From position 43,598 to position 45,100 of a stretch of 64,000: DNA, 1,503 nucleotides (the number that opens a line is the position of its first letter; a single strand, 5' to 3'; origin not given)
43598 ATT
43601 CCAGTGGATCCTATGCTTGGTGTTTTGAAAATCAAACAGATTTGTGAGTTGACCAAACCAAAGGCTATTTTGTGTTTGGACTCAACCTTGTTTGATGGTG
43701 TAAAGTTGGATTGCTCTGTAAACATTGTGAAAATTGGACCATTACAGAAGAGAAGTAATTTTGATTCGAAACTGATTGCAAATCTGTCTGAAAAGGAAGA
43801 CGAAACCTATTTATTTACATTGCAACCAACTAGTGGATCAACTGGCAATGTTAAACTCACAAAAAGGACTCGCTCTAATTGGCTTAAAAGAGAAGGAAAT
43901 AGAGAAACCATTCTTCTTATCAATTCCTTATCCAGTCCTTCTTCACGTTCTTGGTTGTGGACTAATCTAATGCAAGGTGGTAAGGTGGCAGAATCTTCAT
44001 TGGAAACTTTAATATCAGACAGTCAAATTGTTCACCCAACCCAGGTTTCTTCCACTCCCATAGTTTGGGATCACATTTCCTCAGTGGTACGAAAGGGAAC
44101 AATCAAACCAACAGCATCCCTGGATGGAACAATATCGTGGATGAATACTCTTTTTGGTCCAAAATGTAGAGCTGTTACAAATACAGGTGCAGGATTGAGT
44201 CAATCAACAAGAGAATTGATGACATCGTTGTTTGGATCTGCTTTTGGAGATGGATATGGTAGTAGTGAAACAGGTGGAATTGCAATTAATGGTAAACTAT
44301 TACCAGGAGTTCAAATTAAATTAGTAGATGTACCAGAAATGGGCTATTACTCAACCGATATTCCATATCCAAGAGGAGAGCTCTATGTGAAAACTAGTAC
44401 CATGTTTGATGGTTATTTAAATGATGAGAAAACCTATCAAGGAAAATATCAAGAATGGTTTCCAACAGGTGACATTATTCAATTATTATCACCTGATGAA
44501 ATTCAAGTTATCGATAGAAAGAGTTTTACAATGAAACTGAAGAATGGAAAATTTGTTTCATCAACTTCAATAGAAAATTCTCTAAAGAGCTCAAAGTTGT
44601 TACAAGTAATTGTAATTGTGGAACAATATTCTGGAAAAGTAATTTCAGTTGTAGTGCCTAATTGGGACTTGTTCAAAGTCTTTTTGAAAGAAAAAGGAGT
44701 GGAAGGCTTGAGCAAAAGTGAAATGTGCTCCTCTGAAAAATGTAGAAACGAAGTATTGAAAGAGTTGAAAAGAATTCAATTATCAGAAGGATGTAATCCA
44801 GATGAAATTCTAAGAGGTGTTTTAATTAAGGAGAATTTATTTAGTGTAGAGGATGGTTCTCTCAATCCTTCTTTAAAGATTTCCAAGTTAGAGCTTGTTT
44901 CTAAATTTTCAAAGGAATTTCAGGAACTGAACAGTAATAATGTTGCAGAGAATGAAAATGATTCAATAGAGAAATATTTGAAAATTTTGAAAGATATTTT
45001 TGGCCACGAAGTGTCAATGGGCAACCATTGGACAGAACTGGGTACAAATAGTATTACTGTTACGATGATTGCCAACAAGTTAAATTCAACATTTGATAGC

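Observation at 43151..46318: Intron-less 1055-aa NRPS-like A-T-R reductase in a eukaryotic context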

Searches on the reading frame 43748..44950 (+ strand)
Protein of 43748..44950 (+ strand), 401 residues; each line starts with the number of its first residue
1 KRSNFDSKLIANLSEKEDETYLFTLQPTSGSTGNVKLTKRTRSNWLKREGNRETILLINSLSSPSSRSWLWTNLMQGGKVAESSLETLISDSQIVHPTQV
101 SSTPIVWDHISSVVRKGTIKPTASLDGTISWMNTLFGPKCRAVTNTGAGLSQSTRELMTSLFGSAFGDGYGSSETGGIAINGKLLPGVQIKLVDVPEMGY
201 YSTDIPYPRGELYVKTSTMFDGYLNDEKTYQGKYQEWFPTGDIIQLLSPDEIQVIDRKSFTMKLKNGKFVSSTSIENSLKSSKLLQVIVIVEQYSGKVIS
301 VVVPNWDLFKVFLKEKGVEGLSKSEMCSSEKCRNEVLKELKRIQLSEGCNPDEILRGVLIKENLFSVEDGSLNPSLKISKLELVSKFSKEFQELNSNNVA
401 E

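Call 72: search_solved_structures(query=window:43748-44950:+, max_evalue=1e-10, show_alignments=5)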
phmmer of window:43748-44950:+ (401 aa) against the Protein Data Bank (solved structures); distinct sequences matched with E-value up to 1e-10: 4.
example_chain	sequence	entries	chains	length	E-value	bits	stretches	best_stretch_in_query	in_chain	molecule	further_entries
5mso_A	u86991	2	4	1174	1.4e-31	112.9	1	23-310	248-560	Carboxylic acid reductase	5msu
6oz1_A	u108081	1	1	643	8.1e-31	110.4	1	17-310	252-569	Oxidoreductase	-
5msp_A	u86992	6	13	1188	7.2e-30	107.2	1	61-393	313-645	Thioester reductase domain-containing protein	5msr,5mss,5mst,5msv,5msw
5msc_A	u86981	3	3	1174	1.5e-27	99.6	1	21-394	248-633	Carboxylic acid reductase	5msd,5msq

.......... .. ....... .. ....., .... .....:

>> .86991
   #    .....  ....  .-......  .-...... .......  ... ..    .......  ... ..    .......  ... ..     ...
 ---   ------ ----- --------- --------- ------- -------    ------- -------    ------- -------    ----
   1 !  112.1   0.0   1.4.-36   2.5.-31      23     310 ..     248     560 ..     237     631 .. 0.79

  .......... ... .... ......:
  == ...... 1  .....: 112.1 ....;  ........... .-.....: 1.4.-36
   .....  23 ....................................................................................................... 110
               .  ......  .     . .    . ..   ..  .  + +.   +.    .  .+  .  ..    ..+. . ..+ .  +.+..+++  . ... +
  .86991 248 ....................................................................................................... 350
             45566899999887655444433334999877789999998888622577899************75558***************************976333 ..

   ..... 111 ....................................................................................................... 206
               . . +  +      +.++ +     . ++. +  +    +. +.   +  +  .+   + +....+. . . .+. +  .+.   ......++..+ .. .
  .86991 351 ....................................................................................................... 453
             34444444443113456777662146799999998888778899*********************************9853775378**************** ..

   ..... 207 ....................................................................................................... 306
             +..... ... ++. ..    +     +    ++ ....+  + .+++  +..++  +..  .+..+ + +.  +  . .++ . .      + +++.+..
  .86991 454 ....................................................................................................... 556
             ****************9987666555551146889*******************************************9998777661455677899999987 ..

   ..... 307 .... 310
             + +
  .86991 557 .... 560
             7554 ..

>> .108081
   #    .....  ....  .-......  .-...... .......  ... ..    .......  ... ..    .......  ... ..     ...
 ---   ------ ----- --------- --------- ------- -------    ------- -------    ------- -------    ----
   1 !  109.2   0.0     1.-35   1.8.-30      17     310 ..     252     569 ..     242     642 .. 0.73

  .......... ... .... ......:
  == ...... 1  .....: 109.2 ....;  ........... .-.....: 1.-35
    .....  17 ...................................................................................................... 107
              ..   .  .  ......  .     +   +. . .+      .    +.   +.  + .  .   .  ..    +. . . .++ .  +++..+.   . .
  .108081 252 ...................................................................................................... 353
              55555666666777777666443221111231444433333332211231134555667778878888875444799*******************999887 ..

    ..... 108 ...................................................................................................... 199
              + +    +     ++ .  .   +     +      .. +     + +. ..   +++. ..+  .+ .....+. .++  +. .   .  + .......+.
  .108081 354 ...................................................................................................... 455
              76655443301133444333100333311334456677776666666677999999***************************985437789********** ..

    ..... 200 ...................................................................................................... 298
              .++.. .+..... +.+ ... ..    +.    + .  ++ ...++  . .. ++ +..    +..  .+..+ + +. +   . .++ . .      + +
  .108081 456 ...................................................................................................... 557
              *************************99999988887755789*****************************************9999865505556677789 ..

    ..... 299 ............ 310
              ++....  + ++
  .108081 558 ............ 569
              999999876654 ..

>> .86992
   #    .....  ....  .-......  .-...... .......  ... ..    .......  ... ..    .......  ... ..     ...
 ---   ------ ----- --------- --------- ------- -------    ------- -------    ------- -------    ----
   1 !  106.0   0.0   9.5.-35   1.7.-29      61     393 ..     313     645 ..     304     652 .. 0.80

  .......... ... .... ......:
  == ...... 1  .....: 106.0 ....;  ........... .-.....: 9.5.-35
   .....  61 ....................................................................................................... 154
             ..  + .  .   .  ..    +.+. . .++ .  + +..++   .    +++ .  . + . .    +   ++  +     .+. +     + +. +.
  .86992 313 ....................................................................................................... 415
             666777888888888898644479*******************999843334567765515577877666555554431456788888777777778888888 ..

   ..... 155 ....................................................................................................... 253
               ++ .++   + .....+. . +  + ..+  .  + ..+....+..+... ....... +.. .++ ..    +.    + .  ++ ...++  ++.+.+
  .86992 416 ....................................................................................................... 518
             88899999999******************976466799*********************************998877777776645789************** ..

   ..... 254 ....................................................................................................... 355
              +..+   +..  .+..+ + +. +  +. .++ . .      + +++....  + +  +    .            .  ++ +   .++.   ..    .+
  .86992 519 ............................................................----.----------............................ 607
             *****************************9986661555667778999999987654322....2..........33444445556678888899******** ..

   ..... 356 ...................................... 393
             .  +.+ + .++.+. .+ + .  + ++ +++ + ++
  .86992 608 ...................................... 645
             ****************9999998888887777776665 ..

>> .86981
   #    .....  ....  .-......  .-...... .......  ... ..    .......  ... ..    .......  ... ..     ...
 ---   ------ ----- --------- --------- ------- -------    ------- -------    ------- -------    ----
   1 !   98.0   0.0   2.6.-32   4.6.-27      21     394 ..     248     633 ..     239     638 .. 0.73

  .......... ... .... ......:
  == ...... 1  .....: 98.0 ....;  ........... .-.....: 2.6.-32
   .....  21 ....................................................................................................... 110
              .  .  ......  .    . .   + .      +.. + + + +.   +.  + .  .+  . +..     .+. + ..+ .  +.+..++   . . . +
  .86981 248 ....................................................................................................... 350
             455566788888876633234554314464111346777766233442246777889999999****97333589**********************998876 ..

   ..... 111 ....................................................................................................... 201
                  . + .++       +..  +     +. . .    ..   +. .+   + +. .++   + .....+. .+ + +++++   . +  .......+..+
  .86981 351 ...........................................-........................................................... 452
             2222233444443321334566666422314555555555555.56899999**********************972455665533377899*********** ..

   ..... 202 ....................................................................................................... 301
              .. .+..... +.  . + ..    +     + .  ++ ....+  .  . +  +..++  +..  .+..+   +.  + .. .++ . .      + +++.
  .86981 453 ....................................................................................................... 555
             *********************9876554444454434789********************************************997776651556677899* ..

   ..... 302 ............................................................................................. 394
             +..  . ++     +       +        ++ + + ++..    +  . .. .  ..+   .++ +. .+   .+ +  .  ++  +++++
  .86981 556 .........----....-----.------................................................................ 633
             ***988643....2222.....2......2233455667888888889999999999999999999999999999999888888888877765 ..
